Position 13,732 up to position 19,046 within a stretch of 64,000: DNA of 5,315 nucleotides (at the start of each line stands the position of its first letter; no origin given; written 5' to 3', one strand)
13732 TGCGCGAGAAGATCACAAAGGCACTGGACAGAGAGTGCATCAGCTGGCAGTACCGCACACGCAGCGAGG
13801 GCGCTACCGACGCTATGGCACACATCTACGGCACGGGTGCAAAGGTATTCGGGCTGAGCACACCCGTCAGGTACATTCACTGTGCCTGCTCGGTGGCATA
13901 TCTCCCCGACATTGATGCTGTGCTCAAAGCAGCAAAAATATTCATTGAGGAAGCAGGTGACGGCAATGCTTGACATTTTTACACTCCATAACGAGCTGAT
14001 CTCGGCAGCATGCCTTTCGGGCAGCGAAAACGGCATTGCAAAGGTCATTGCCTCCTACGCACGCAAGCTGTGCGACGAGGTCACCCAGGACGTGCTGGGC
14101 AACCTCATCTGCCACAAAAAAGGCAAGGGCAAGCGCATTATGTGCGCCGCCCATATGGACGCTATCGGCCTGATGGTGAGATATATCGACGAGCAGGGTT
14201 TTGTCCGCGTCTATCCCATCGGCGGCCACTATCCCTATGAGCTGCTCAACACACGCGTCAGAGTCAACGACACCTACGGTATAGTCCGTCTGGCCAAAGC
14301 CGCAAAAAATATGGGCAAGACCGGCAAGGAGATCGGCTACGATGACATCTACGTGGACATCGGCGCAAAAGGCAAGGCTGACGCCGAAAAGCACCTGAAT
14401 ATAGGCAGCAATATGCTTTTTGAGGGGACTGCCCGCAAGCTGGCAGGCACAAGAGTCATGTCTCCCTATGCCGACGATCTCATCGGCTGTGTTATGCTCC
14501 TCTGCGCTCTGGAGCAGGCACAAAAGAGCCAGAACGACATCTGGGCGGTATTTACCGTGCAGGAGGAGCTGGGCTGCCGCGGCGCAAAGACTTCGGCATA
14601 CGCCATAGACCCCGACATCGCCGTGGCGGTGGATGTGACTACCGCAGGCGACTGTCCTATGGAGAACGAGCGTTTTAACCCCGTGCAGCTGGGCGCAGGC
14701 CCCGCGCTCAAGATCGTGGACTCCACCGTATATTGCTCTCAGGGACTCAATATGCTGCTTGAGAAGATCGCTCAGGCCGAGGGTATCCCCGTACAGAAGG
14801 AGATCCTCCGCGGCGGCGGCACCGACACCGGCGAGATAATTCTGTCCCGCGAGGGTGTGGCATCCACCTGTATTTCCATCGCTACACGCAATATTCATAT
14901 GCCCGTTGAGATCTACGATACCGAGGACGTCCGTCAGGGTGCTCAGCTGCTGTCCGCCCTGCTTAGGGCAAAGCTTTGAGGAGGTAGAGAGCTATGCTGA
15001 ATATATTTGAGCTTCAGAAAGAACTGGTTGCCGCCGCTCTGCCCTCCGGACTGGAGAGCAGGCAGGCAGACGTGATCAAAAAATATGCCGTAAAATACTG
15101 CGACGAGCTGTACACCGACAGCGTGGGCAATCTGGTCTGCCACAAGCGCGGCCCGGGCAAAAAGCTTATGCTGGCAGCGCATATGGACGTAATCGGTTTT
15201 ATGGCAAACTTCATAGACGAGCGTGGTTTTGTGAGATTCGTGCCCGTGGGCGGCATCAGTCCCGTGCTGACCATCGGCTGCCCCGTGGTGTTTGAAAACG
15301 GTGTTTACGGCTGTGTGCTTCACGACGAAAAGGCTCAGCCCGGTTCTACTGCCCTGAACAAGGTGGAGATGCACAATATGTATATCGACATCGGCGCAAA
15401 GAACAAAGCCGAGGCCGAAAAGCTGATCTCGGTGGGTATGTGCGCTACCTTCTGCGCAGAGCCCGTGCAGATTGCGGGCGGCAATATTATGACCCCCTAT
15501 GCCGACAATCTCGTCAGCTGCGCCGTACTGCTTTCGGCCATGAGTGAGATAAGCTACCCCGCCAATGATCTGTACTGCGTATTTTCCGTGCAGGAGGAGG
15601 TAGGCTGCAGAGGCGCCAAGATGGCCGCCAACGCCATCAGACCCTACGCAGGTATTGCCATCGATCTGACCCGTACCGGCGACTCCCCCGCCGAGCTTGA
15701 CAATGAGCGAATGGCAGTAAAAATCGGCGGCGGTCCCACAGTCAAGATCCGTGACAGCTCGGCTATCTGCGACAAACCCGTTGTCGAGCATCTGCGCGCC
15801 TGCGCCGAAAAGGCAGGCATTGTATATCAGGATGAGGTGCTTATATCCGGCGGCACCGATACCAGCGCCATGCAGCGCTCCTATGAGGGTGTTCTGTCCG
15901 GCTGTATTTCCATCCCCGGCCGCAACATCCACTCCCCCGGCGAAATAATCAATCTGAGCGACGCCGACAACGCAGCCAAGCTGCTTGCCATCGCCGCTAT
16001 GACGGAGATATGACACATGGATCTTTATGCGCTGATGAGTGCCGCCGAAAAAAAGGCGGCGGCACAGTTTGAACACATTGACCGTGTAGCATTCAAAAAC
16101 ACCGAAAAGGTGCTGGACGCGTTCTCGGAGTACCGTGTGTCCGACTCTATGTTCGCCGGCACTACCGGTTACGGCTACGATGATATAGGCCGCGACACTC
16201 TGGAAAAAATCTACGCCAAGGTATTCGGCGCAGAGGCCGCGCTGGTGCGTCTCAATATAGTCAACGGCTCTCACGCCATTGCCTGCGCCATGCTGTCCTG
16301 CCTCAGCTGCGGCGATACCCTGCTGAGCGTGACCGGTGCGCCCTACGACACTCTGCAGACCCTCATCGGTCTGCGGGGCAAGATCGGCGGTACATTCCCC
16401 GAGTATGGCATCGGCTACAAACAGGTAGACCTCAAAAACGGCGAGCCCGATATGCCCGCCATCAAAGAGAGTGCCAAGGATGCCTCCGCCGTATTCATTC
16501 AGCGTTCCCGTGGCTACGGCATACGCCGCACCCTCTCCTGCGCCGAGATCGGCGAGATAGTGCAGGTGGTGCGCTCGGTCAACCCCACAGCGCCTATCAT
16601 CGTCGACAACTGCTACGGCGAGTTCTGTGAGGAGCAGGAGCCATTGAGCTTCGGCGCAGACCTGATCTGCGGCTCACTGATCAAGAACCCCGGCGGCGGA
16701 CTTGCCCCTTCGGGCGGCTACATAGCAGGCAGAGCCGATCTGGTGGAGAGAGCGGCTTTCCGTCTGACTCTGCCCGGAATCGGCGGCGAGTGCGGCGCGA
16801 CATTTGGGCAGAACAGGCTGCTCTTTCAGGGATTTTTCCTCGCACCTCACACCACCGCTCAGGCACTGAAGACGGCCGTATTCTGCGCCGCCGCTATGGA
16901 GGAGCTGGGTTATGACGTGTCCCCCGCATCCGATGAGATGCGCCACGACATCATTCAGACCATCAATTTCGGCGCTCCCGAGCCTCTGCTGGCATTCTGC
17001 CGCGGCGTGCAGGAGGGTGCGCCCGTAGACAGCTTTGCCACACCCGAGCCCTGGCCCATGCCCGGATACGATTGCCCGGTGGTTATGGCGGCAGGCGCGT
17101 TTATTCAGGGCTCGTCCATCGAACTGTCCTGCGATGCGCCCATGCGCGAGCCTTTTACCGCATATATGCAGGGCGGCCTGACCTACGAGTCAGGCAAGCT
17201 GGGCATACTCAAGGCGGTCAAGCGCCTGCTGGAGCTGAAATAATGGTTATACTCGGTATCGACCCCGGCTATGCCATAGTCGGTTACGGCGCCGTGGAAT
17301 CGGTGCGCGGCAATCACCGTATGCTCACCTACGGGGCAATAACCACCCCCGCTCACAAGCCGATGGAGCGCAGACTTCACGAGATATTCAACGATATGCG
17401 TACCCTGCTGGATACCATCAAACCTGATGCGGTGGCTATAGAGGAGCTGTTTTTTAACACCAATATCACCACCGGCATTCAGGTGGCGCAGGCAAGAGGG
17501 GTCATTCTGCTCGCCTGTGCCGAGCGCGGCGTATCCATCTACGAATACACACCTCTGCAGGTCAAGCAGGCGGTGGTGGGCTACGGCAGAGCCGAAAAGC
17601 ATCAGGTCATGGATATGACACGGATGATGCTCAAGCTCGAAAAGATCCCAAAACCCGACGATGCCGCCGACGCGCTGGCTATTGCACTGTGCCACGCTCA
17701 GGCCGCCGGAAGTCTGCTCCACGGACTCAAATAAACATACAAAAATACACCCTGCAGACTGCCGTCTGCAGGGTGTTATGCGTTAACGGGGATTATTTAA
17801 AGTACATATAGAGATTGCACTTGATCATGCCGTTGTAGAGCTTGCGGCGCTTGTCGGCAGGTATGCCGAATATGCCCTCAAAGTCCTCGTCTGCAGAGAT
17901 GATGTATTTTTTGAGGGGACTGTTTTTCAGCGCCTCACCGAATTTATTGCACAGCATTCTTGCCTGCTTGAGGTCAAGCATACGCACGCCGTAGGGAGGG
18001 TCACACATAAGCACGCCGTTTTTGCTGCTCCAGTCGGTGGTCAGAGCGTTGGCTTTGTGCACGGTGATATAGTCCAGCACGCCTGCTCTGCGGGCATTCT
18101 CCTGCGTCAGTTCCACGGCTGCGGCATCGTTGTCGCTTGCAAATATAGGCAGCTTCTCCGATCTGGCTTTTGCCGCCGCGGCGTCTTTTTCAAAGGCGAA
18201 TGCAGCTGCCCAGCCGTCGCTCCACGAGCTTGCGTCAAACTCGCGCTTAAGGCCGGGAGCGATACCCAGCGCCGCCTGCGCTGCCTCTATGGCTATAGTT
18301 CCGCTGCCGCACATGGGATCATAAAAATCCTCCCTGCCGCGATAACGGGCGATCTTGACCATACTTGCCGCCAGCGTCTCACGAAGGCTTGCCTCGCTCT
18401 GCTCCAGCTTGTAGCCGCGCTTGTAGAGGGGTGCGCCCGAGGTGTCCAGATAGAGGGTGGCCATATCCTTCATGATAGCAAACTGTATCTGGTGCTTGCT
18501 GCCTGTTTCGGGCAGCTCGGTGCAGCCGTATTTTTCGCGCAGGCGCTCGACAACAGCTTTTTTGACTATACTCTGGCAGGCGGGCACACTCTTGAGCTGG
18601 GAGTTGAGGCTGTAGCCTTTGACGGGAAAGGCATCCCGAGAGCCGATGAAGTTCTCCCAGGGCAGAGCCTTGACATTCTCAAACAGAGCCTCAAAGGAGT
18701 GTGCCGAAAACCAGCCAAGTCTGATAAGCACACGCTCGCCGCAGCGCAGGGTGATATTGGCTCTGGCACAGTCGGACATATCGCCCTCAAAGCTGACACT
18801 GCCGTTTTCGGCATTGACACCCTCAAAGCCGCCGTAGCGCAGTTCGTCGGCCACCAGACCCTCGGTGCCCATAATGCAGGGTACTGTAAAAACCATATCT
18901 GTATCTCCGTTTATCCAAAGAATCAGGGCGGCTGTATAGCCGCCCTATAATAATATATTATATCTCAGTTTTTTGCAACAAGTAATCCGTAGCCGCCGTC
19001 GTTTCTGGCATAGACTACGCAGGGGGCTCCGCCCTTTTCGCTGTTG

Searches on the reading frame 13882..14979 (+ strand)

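Call 12: search_protein_families(library=pfam, proteins=[window:13882-14979:+], max_evalue=0.001)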
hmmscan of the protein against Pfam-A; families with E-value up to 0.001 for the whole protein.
window:13882-14979:+ (365 aa): 3 families
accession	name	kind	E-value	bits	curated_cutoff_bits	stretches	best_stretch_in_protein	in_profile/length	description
PF05343.19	Peptidase_M42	-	4.6e-78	262.7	23.2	1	73-356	1-292/292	M42 glutamyl aminopeptidase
PF01546.33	Peptidase_M20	-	1.1e-07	32.4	24.6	1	198-362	35-205/206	Peptidase family M20/M25/M40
PF02127.20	Peptidase_M18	-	3.2e-05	23.4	24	1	265-359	332-430/432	Aminopeptidase I zinc metalloprotease (M18)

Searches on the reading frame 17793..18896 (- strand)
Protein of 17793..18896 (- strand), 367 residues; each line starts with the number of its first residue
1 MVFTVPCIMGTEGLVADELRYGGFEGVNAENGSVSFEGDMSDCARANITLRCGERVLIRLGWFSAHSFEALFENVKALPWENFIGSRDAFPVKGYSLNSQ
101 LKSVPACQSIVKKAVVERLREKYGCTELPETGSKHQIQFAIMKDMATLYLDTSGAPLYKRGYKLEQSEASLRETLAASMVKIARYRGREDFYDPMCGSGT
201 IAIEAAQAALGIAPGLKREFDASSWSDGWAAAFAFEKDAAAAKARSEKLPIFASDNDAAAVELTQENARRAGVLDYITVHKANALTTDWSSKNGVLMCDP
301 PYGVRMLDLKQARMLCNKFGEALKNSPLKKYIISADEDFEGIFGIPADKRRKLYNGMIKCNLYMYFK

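Call 5: search_protein_families(library=pfam, proteins=[window:17793-18896:-], max_evalue=0.01)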
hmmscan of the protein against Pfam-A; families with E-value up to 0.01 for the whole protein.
window:17793-18896:- (367 aa): 5 families
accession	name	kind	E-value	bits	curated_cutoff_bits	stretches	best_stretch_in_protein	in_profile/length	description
PF01170.24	UPF0020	-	1.3e-41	143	22.3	1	160-362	1-195/197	RMKL-like, methyltransferase domain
PF22020.1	RlmL_1st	-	1.9e-18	66.6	27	1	3-57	2-55/55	RlmL ferredoxin-like domain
PF02926.22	THUMP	-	4.2e-11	43.5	20.6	1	66-151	2-84/84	THUMP domain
PF05175.20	MTS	-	0.00075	19.6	23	1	240-306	47-112/170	Methyltransferase small domain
PF05869.16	Dam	-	0.0028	17.8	28.1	1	273-313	42-80/169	DNA N-6-adenine-methyltransferase (Dam)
